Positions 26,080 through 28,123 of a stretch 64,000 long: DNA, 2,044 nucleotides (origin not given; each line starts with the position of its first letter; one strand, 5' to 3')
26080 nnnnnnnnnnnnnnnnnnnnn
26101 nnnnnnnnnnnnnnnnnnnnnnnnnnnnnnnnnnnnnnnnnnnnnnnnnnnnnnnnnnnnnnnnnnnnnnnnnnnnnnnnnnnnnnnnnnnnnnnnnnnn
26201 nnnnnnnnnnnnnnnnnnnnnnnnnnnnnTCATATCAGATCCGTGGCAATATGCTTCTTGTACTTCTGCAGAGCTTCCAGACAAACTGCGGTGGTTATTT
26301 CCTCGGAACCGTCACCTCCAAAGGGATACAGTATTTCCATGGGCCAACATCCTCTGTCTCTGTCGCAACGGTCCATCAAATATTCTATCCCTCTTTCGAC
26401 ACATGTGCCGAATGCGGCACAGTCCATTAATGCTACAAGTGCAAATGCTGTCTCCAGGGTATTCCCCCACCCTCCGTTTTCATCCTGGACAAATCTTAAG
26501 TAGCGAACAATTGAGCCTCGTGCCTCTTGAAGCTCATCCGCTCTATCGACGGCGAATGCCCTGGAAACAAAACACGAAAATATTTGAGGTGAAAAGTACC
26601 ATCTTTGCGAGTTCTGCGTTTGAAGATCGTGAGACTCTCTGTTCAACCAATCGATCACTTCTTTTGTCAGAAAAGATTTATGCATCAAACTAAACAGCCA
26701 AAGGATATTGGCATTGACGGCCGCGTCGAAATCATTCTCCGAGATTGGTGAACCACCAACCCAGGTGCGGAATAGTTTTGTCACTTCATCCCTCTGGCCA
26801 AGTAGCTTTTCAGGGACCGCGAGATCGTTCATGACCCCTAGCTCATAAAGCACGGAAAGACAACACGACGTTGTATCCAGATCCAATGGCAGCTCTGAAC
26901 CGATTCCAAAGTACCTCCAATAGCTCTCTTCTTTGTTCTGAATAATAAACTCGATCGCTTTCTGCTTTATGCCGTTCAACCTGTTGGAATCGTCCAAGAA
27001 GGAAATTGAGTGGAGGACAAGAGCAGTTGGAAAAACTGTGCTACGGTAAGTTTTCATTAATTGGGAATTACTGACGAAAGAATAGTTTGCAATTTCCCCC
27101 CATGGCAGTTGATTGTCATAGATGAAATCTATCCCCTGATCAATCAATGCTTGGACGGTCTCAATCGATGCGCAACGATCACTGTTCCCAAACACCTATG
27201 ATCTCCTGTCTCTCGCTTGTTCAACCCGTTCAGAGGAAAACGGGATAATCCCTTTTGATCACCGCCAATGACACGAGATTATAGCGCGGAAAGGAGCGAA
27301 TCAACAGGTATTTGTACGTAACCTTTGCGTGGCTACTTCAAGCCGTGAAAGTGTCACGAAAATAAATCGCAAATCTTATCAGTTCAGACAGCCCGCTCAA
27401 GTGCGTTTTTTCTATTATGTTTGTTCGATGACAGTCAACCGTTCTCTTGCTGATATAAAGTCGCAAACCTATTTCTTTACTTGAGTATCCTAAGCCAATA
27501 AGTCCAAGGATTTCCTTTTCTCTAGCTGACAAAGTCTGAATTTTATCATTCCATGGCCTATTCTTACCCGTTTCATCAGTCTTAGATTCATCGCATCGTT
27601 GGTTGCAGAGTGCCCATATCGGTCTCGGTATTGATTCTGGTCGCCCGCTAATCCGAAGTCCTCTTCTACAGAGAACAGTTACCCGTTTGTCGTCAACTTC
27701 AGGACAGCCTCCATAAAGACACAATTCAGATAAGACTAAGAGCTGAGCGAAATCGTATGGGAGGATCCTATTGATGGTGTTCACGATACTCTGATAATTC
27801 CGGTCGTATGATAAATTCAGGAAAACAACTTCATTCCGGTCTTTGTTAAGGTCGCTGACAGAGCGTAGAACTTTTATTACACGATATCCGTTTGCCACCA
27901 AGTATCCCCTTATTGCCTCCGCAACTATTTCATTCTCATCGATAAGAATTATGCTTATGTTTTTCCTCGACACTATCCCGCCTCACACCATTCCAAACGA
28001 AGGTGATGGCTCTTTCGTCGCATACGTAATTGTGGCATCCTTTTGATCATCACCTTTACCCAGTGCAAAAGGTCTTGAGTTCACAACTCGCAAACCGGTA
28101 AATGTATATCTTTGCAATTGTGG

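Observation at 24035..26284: Polyprenyl-synthase-like domain fused to an RRE-like segment and a second pseudo-rSAM/SPASM domain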

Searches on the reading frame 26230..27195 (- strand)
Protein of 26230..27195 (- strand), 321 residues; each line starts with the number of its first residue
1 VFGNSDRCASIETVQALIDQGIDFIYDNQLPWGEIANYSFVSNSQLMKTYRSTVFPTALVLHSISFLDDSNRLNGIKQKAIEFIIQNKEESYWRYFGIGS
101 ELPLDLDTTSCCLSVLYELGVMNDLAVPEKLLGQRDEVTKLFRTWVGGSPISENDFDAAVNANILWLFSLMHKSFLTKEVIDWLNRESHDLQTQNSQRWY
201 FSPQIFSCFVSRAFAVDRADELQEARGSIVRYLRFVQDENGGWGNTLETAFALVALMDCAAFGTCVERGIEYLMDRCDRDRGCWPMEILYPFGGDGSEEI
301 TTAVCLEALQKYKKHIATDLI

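Call 4: search_protein_families(library=pfam, proteins=[window:26230-27195:-], max_evalue=0.1)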
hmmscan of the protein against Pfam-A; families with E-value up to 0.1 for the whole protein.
window:26230-27195:- (321 aa): 2 families
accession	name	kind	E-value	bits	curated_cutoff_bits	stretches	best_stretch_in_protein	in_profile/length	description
PF13243.12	SQHop_cyclase_C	-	0.0001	21.9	26.1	0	244-285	227-285/319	Squalene-hopene cyclase C-terminal domain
PF07678.20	TED_complement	-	0.006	16.2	22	0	16-91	114-193/312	A-macroglobulin TED domain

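Call 5: search_protein_families(library=ncbifam, proteins=[window:26230-27195:-], max_evalue=0.1)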
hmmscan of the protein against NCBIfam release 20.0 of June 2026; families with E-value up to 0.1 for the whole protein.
window:26230-27195:- (321 aa): 4 families
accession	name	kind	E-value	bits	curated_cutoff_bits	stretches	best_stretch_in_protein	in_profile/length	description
TIGR01787.1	squalene_cyclas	subfamily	1.8e-06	26.9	322.7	1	246-287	547-590/622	squalene/oxidosqualene cyclases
TIGR03463.1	osq_cycl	subfamily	9.7e-05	20.8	851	1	245-287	563-605/634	2,3-oxidosqualene cyclase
TIGR01507.1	hopene_cyclase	equivalog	0.00017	20.1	431.1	1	246-286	561-602/640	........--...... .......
NF053823.1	SCO2321_fam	equivalog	0.015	14.2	300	0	247-315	102-164/405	SCO2321 family membrane protein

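Call 79: search_solved_structures(query=A7, max_evalue=0.01, show_alignments=2)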
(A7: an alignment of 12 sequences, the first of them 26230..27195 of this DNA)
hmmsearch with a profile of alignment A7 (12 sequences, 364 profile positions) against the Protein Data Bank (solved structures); distinct sequences matched with E-value up to 0.01: 39.
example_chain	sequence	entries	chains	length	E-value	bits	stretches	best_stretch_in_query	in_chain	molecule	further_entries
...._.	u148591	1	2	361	1.1e-54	189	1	9-358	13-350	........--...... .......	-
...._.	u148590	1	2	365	9.3e-51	176.2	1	77-357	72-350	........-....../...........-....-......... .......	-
2sqc_A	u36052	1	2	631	5.1e-43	150.7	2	182-315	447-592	SQUALENE-HOPENE CYCLASE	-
3sqc_A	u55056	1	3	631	5.8e-43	150.5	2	182-315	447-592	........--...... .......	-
1gsz_A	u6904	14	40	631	9.8e-43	149.8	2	182-315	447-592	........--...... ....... | SQUALENE-HOPENE CYCLASE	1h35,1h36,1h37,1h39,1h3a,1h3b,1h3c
6sbb_A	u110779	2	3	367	5e-34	121.1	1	9-358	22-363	MstE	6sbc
6sbg_A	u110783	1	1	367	5.3e-34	121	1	9-358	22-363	MstE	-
6sbf_A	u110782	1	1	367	1.3e-33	119.8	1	9-358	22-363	MstE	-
6ij1_A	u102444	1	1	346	2.9e-33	118.6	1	80-360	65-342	Prenylcyclase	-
6sbe_A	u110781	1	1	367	1.3e-32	116.4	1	9-358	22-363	MstE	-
6sbd_A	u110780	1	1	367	3.5e-32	115.1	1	9-358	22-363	MstE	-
8j5z_A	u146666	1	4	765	2.6e-27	99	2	200-319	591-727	Terpene cyclase/mutase family member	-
1w6k_A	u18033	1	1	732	1.9e-26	96.2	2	133-319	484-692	LANOSTEROL SYNTHASE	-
1w6j_A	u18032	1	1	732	1.9e-26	96.2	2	133-319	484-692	LANOSTEROL SYNTHASE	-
7xq4_A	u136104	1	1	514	7.4e-22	81.1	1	92-316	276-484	SQHop_cyclase_C domain-containing protein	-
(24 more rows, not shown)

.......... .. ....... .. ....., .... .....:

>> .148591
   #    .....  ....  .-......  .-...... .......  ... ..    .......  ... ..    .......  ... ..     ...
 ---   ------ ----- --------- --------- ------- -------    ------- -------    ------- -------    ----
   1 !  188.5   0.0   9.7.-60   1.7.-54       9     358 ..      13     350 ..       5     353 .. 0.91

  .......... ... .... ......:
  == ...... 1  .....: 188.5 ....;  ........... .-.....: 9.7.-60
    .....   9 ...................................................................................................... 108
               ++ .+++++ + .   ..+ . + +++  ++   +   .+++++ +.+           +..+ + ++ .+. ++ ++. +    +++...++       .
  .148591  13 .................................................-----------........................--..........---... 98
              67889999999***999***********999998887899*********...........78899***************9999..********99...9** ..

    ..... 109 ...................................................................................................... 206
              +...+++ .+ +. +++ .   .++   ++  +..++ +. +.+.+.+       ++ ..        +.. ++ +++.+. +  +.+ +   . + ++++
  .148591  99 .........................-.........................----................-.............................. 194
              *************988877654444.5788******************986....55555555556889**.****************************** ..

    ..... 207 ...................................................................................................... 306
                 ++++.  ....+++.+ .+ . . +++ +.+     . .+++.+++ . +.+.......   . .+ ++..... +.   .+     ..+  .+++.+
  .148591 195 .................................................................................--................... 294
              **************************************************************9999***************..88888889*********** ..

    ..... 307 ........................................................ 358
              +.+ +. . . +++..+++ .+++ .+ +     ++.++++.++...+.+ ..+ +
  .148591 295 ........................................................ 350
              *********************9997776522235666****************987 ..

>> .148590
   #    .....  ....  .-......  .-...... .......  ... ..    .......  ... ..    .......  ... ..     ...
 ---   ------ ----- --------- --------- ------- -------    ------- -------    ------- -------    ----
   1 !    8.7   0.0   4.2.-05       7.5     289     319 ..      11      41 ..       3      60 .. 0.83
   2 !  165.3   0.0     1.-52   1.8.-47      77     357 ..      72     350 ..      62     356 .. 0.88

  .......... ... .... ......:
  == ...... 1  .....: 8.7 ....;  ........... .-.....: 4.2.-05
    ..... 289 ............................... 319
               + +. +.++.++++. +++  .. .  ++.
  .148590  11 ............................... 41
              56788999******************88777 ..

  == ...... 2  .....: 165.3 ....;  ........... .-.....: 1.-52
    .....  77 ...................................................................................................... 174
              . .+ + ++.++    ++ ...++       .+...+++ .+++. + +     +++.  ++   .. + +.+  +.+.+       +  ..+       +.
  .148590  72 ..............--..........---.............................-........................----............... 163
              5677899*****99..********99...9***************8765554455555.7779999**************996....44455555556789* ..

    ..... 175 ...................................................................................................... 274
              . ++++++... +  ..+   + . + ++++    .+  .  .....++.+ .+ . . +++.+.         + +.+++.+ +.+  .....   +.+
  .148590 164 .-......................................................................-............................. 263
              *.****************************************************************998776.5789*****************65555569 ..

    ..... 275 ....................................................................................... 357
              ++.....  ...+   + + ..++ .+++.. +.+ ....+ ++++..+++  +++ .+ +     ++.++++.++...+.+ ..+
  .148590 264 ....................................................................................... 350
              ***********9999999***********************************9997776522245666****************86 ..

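Call 98: search_solved_structures(query=window:26230-27195:-, max_evalue=0.01, show_alignments=5)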
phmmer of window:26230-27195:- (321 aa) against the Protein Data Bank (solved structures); distinct sequences matched with E-value up to 0.01: 1.
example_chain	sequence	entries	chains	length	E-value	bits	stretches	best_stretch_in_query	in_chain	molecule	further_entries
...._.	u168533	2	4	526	2.2e-06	30.2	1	39-310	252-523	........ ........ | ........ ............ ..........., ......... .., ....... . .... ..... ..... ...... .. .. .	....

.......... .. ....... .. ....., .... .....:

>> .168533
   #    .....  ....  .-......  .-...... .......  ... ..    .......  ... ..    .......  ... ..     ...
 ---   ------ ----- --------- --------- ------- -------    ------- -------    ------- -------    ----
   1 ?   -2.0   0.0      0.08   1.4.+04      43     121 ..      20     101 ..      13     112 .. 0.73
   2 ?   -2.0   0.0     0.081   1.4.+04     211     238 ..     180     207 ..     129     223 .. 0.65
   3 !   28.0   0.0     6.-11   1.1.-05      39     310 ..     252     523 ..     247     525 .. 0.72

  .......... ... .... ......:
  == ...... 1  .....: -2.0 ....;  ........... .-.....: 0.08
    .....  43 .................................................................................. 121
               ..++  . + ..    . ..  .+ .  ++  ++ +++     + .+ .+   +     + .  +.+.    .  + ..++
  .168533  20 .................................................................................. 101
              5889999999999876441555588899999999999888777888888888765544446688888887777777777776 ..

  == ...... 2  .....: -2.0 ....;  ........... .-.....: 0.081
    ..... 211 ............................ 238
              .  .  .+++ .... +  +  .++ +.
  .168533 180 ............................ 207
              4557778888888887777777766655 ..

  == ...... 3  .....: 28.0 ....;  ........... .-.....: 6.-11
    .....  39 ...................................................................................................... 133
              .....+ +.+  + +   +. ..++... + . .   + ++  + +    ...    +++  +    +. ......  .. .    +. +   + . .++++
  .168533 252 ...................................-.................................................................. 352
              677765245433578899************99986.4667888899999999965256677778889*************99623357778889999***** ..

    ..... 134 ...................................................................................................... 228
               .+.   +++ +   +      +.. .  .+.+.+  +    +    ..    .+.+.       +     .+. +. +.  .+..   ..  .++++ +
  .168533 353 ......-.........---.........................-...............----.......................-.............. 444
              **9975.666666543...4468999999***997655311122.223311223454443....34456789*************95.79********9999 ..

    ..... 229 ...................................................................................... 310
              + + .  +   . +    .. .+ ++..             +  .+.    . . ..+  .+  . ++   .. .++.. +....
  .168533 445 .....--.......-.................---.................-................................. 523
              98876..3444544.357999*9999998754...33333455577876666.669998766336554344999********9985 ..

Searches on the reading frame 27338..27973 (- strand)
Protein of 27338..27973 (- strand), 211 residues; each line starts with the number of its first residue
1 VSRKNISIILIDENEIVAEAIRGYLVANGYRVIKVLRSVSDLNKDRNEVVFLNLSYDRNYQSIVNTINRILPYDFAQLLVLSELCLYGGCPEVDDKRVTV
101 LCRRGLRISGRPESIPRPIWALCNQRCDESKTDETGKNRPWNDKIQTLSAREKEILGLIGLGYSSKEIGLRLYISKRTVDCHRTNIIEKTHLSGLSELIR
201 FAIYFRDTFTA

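Call 4: search_protein_families(library=pfam, proteins=[window:27338-27973:-], max_evalue=0.1)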
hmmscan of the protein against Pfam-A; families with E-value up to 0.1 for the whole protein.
window:27338-27973:- (211 aa): 3 families
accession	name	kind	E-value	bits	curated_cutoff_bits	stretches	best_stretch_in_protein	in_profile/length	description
PF00196.25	GerE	-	7.7e-14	51.5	23.5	1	146-202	1-57/57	Bacterial regulatory proteins, luxR family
PF08281.18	Sigma70_r4_2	-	0.0076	16.3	25.7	1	145-180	8-44/54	Sigma-70, region 4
PF04545.22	Sigma70_r4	-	0.092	12.7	24.1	0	145-179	2-37/50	Sigma-70, region 4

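Call 5: search_protein_families(library=ncbifam, proteins=[window:27338-27973:-], max_evalue=0.1)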
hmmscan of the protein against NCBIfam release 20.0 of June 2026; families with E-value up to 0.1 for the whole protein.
window:27338-27973:- (211 aa): 27 families (the best 25 are shown)
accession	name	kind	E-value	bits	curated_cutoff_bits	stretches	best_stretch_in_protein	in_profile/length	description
NF052445.1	RespRegMctR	equivalog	1.5e-13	50.6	300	1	143-203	140-200/205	two-component system response regulator MctR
NF052366.1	photon_PedR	equivalog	1.3e-12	47.7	120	1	147-203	2-58/74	photosynthetic electron transport-dependent transcriptional regulator PedR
NF006900.1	PRK09390.1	equivalog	6.5e-12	45.4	255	1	137-204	132-199/203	response regulator FixJ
NF011896.0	PRK15369.1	equivalog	1.8e-11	44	242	1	142-203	144-205/211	two component system response regulator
NF047785.1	respo_reg_MadR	equivalog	6.6e-10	38.7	300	1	144-198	145-199/209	MadR family response regulator transcription factor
NF007403.0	PRK09935.1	equivalog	6.9e-09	35.6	271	1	143-203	145-205/210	fimbria biosynthesis transcriptional regulator FimZ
NF040749.1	tetrathio_RR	equivalog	1.3e-08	34.8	290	1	133-200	119-186/191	tetrathionate respiration response regulator TtrR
TIGR03541.1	reg_near_HchA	equivalog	5.4e-07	29.4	215.6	1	140-203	164-227/232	PA1136 family autoinducer-binding transcriptional regulator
NF007419.0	PRK09958.1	equivalog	5.5e-07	29.4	251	1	142-202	138-198/204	acid-sensing system DNA-binding response regulator EvgA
NF007505.1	PRK10100.1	equivalog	7e-07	29.1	250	1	133-190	130-187/204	biofilm master transcriptional regulator CsgD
NF007018.1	PRK09483.1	equivalog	2e-06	27.6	280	1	143-205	144-206/217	UvrY/SirA/GacA family response regulator transcription factor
TIGR03020.2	EpsA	equivalog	4.5e-06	26.5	170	1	138-190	179-233/247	XrtB/PEP-CTERM-associated transcriptional regulator EpsA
NF007935.0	PRK10651.1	equivalog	5.4e-06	25.7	250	1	139-193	147-201/216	two-component system response regulator NarL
NF038181.1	reg_ATPase_IniR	equivalog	3.2e-05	22.5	750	1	131-194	750-813/827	isoniazid response ATPase/transcriptional regulator IniR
NF007685.0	PRK10360.1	equivalog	9.9e-05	22.2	258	1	146-200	136-190/196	response regulator transcription factor UhpA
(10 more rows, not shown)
